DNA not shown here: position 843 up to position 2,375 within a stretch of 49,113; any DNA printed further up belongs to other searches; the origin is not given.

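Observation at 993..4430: Four enzymatic/scaffold modules fused in one ORF at the tail of the flgK-flgL-fliW string: TPR + GT41-like GT + kinase-like + SAM-methyltransferase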

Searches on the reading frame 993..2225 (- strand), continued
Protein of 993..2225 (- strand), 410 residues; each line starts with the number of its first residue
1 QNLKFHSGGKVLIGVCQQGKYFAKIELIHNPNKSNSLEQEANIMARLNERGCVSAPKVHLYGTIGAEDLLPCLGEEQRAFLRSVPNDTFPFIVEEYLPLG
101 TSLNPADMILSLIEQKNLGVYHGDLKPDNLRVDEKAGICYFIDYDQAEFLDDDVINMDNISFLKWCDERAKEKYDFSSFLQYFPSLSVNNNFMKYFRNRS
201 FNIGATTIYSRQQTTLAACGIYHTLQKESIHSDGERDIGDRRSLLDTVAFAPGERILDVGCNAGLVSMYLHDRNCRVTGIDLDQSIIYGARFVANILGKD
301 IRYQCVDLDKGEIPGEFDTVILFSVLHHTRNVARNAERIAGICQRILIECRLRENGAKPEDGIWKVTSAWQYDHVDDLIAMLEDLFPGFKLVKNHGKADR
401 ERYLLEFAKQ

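Call 37: fold_search(model_id=the predicted structure, library=pdb)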
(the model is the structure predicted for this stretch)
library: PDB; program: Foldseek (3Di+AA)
matches with E <= 10: 1938; with E <= 0.001: 975
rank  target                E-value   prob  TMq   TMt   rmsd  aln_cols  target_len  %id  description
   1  3d2l_C                2.6e-10  1.00  0.32  0.53   6.8       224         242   18  Crystal structure of SAM-dependent methyltransferase (ZP_00538691.1) from EXIGUOBACTERIUM SP. 255-15 at 1.90 A resolut (released 2008-05-20)
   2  5t38                  3.8e-10  1.00  0.36  0.58   6.6       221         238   18  Crystal Structure of the N-terminal domain of EvdMO1 with SAH bound (released 2017-09-06)
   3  5t39                  6.5e-10  1.00  0.36  0.60   6.5       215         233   18  Crystal Structure of the N-terminal domain of EvdMO1 in the presence of SAH and D-fucose (released 2017-09-06)
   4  4qdk_B                3.0e-09  1.00  0.33  0.59   6.5       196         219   21  Crystal structure of magnesium protoporphyrin IX methyltransferase (ChlM) from Synechocystis PCC 6803 with bound SAH (released 2014-08-06)
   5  8rdl                  3.0e-09  1.00  0.32  0.60   6.7       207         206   14  Xenorhabdin methyltransferase XrdM with SAH (released 2024-10-16)
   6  3d2l_A                3.3e-09  1.00  0.34  0.56   6.8       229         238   17  Crystal structure of SAM-dependent methyltransferase (ZP_00538691.1) from EXIGUOBACTERIUM SP. 255-15 at 1.90 A resolut (released 2008-05-20)
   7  9ri2_B                3.5e-09  1.00  0.33  0.56   5.2       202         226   17  Crystal structure of bacillithiol methyltransferase NmbA from Chlorobaculum tepidum (released 2025-12-10)
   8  9ri2_A                5.0e-09  1.00  0.33  0.56   5.1       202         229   17  Crystal structure of bacillithiol methyltransferase NmbA from Chlorobaculum tepidum (released 2025-12-10)
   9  5cm2_Z                5.0e-09  1.00  0.30  0.60   5.1       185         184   14  Structure of Y. lipolytica Trm9-Trm112 complex, a methyltransferase modifying U34 in the anticodon loop of some tRNAs (released 2015-10-21)
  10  1ve3_A                7.1e-09  1.00  0.33  0.60   5.4       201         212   17  Crystal structure of PH0226 protein from Pyrococcus horikoshii OT3 (released 2005-05-24)
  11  4qdj                  7.5e-09  1.00  0.33  0.61   4.5       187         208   20  Crystal structure of magnesium protoporphyrin IX methyltransferase (ChlM) from Synechocystis PCC 6803 with bound SAM (released 2014-08-06)
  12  8har_A                7.5e-09  1.00  0.34  0.38   5.7       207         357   18  SAH-bound C-Methyltransferase Fur6 from Streptomyces sp. KO-3988 (released 2023-11-01)
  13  1wzn_A                1.2e-08  1.00  0.33  0.53   7.3       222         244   16  Crystal Structure of the SAM-dependent methyltransferase from Pyrococcus horikoshii OT3 (released 2006-03-14)
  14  9wj8_B                1.3e-08  1.00  0.30  0.36   5.2       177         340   21  N-methyltransferase 1 complexed with SAH and NCM in Chimonanthus praecox (released 2026-04-01)
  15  7wzg_A                1.6e-08  1.00  0.31  0.52   6.8       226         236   12  Cypemycin N-terminal methyltransferase CypM (released 2023-02-22)
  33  3bkw_B                2.9e-08  1.00  0.31  0.56   8.7       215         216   18  Crystal structure of S-adenosylmethionine dependent methyltransferase (NP_104914.1) from Mesorhizobium loti at 1.60 A  (released 2007-12-18)
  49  3bkw_A                4.8e-08  1.00  0.32  0.58   8.5       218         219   18  Crystal structure of S-adenosylmethionine dependent methyltransferase (NP_104914.1) from Mesorhizobium loti at 1.60 A  (released 2007-12-18)
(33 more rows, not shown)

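Call 46: search_protein_families(library=pfam, proteins=[L021:8108-11194:+, L025:7880-11170:+, L009:9509-11245:+, L010:11189-12913:+, L026:11108-15265:+, L021:6166-7443:+, L021:7554-7913:+, L021:3724-5586:+, L021:11972-13972:+], max_evalue=0.0001)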
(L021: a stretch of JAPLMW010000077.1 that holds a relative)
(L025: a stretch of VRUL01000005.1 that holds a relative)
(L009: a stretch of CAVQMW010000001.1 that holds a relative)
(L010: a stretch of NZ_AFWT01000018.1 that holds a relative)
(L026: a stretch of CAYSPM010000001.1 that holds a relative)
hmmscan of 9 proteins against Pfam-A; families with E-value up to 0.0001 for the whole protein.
L021:8108-11194:+ (1028 aa): 15 families
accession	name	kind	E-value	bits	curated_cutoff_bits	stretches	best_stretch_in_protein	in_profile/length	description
PF13844.12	Glyco_transf_41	-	2.1e-52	178.6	25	2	236-391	73-230/543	Glycosyl transferase family 41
PF00515.34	TPR_1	-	1.1e-12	47.7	27.8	1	160-191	3-34/34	Tetratricopeptide repeat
PF13181.12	TPR_8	-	2.4e-10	40.2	25.7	0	160-191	3-34/34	Tetratricopeptide repeat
PF13489.12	Methyltransf_23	-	2.9e-10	40.5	27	1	844-988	7-143/164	Methyltransferase domain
PF13649.12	Methyltransf_25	-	3.5e-10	40.9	27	1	864-949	1-91/97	Methyltransferase domain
PF08241.18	Methyltransf_11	-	1.6e-09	38.7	21.2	1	865-949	1-85/95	Methyltransferase domain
PF08242.18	Methyltransf_12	-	1.7e-09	38.7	30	1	865-949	1-90/98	Methyltransferase domain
PF07719.23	TPR_2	-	2.9e-09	36.8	27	1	160-191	3-34/34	Tetratricopeptide repeat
PF13847.12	Methyltransf_31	-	9e-09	35.6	27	1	859-950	2-100/145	Methyltransferase domain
PF13414.12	TPR_11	-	1.3e-08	34.8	26.8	0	172-198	8-34/42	TPR repeat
PF13431.12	TPR_17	-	2.7e-07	30.8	24.4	0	153-178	8-33/34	Tetratricopeptide repeat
PF03848.20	TehB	-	4.2e-07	30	20.4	1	852-934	22-105/193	Tellurite resistance protein TehB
PF13424.12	TPR_12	-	1.8e-06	28.5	30.1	0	125-188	4-75/77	Tetratricopeptide repeat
PF05175.20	MTS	-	7.8e-06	26.1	23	1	837-938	9-112/170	Methyltransferase small domain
PF01636.29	APH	-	6.2e-05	23.3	23.2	0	723-772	166-215/239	Phosphotransferase enzyme family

L025:7880-11170:+ (1096 aa): 20 families
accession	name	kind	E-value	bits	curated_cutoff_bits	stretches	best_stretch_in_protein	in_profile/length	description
PF13844.12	Glyco_transf_41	-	1.9e-53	182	25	2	297-452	72-229/543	Glycosyl transferase family 41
PF14559.12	TPR_19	-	1e-16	61.5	25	0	140-185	12-57/68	Tetratricopeptide repeat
PF07719.23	TPR_2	-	1.2e-16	59.8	27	0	188-219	3-34/34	Tetratricopeptide repeat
PF13428.12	TPR_14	-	1.4e-14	53.6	23.5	0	154-194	2-43/44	Tetratricopeptide repeat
PF13432.12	TPR_16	-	2.6e-14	53.8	32.7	0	27-85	4-64/65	Tetratricopeptide repeat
PF00515.34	TPR_1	-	1.7e-13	50.2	27.8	0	54-81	3-30/34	Tetratricopeptide repeat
PF13181.12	TPR_8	-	3.9e-13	48.9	25.7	0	54-78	3-27/34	Tetratricopeptide repeat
PF13424.12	TPR_12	-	5.6e-13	49.3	30.1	1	155-217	5-76/77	Tetratricopeptide repeat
PF13176.12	TPR_7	-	1.3e-10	40.9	27.9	0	188-214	1-27/36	Tetratricopeptide repeat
PF13489.12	Methyltransf_23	-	3.3e-10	40.4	27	1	918-1012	20-109/164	Methyltransferase domain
PF08242.18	Methyltransf_12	-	1.2e-09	39.2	30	1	925-1009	1-90/98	Methyltransferase domain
PF13649.12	Methyltransf_25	-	4.8e-09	37.2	27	1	924-1008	1-90/97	Methyltransferase domain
PF13847.12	Methyltransf_31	-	5.8e-09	36.2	27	1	919-1009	2-99/145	Methyltransferase domain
PF08241.18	Methyltransf_11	-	3.8e-08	34.3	21.2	1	925-1008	1-84/95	Methyltransferase domain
PF24575.1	TPR_Slam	-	9.6e-07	29.6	35.2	0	137-187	29-81/104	Surface lipoprotein assembly modifier, N-terminal TPR repeats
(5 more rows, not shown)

L009:9509-11245:+ (578 aa): 9 families
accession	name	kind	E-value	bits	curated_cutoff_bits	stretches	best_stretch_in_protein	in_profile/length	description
PF13489.12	Methyltransf_23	-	9.3e-11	42.2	27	1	416-511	17-109/164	Methyltransferase domain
PF08241.18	Methyltransf_11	-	1.4e-09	38.9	21.2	1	424-511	1-88/95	Methyltransferase domain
PF13649.12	Methyltransf_25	-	2.7e-09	38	27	1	423-505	1-88/97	Methyltransferase domain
PF08242.18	Methyltransf_12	-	4.1e-09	37.5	30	1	424-511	1-93/98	Methyltransferase domain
PF13428.12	TPR_14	-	5.4e-07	30.1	23.5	0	36-76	2-42/44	Tetratricopeptide repeat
PF14559.12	TPR_19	-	5.9e-07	30.2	25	0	13-71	3-61/68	Tetratricopeptide repeat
PF07719.23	TPR_2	-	5.4e-06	26.6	27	0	104-132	2-30/34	Tetratricopeptide repeat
PF07021.18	MetW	-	7.4e-06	26.2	21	1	416-514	10-106/193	Methionine biosynthesis protein MetW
PF13847.12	Methyltransf_31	-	1.1e-05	25.6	27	1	418-501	2-92/145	Methyltransferase domain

L010:11189-12913:+ (574 aa): 1 family
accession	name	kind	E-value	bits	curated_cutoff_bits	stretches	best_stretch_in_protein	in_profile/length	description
PF05159.20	Capsule_synth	-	1.5e-09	38.2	20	1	376-462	188-275/310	Capsule polysaccharide biosynthesis protein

L026:11108-15265:+ (1385 aa): 6 families
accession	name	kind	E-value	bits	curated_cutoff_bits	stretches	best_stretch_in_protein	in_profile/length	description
PF00535.33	Glycos_transf_2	-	8.4e-118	390.7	23.3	4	630-796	1-167/168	Glycosyl transferase family 2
PF13641.12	Glyco_tranf_2_3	-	7.6e-42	144.3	27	2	1062-1265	3-209/230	Glycosyltransferase like family 2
PF10111.15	Glyco_tranf_2_2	-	8.2e-40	137.5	27.3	3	1063-1247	1-202/276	Glycosyltransferase like family 2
PF13632.12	Glyco_trans_2_3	-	8e-11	42.6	27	1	1144-1257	5-119/198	Glycosyl transferase family group 2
PF03071.21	GNT-I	-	4.3e-08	32.8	25.4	0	1053-1119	86-153/434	GNT-I family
PF13704.12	Glyco_tranf_2_4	-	6e-08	33.5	27.5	0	637-723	2-87/98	Glycosyl transferase family 2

L021:6166-7443:+ (425 aa): 2 families
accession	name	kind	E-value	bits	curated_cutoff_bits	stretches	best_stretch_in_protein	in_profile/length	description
PF00669.25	Flagellin_N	-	5.1e-32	111.3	26.6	1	4-138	1-135/139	Bacterial flagellin N-terminal helical region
PF00700.27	Flagellin_C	-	2.2e-21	76.4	23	1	339-423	2-86/86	Bacterial flagellin C-terminal helical region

L021:7554-7913:+ (119 aa): 1 family
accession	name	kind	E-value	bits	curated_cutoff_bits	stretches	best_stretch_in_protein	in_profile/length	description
PF02561.19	FliS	-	3.6e-39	134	26.7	1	5-117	2-114/115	Flagellar protein FliS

L021:3724-5586:+ (620 aa): 1 family
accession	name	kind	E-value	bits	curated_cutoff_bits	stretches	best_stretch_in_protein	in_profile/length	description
PF02120.21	Flg_hook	-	1e-16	60.9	29.8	1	478-558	4-84/85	Flagellar hook-length control protein FliK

L021:11972-13972:+ (666 aa): 1 family
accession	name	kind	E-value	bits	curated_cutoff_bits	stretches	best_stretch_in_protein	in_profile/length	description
PF01496.24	V_ATPase_I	-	1.2e-17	63.7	30.7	2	51-400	59-418/815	V-type ATPase 116kDa subunit family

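Call 51: search_protein_families(library=pfam, proteins=[L012:40-3108:+, L012:3992-5005:+, L012:5163-6593:+, L012:6710-7777:+, L012:8266-8997:-, L012:9037-9702:-, L012:11356-12648:+, L012:12747-13565:+, L012:14346-16127:+, L012:16914-20189:+], max_evalue=0.0001)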
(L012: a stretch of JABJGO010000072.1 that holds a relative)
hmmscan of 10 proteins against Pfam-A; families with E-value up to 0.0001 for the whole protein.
L012:40-3108:+ (1022 aa): 0 families

L012:3992-5005:+ (337 aa): 2 families
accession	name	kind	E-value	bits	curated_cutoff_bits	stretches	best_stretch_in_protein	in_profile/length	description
PF00669.25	Flagellin_N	-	1.5e-14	54.7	26.6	1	16-138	13-137/139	Bacterial flagellin N-terminal helical region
PF00700.27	Flagellin_C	-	1.1e-05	26.1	23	1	256-336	6-86/86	Bacterial flagellin C-terminal helical region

L012:5163-6593:+ (476 aa): 5 families
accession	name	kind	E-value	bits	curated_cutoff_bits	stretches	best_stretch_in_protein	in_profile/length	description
PF01050.24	MannoseP_isomer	-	2.2e-51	173.3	23.6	1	357-470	3-116/116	Mannose-6-phosphate isomerase C-terminal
PF00483.29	NTP_transferase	-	5.3e-44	151.1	21.2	1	10-290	3-242/245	Nucleotidyl transferase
PF07883.17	Cupin_2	-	1.7e-12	47.3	27.2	1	387-454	3-69/70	Cupin domain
PF22640.1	ManC_GMP_beta-helix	-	2.8e-09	37.2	27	1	299-348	2-51/55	MannoseP isomerase/GMP-like beta-helix domain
PF12804.13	NTP_transf_3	-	3.8e-06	27.6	27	1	10-135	2-112/160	MobA-like NTP transferase domain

L012:6710-7777:+ (355 aa): 3 families
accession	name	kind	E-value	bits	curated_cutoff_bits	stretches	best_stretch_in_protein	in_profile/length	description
PF16363.11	GDP_Man_Dehyd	-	2e-158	527.6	27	1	7-337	1-332/332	GDP-mannose 4,6 dehydratase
PF01370.27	Epimerase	-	3e-75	253.2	20.9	1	6-252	1-239/240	NAD dependent epimerase/dehydratase family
PF04321.23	RmlD_sub_bind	-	6.6e-07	29.1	27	1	7-165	4-132/287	RmlD substrate binding domain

L012:8266-8997:- (243 aa): 0 families

L012:9037-9702:- (221 aa): 3 families
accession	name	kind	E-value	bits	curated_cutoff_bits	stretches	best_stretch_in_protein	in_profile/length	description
PF13419.12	HAD_2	-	5.5e-23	82.4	23.8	1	8-182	1-175/178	Haloacid dehalogenase-like hydrolase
PF00702.32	Hydrolase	-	8.4e-21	75.7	26.4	1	6-179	2-191/191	haloacid dehalogenase-like hydrolase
PF13242.12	Hydrolase_like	-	4.2e-06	27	22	1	141-213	3-74/75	HAD-hyrolase-like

L012:11356-12648:+ (430 aa): 1 family
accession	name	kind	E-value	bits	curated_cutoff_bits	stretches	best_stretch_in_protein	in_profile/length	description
PF04413.22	Glycos_transf_N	-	2.6e-58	196.9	23.9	1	42-216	2-177/179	3-Deoxy-D-manno-octulosonic-acid transferase (kdotransferase)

L012:12747-13565:+ (272 aa): 1 family
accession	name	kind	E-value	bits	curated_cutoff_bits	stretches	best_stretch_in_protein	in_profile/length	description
PF13469.12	Sulfotransfer_3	-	4.3e-07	30.9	27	1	97-225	75-212/216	Sulfotransferase family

L012:14346-16127:+ (593 aa): 1 family
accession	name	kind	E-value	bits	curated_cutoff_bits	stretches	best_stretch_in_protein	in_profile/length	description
PF02120.21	Flg_hook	-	3.7e-16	59.1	29.8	1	464-547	5-85/85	Flagellar hook-length control protein FliK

L012:16914-20189:+ (1091 aa): 3 families
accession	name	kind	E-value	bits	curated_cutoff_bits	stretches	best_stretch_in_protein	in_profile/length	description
PF06429.18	Flg_bbr_C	-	2.1e-15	56.4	23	1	1048-1089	4-45/46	Flagellar basal body rod FlgEFG protein C-terminal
PF22692.1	LlgE_F_G_D1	-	5.9e-09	36.4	27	1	85-153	1-44/64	Flagellar hook protein FlgE/F/G D1 domain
PF00460.25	Flg_bb_rod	-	4.2e-06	27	20.7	1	9-37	3-31/31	Flagella basal body rod protein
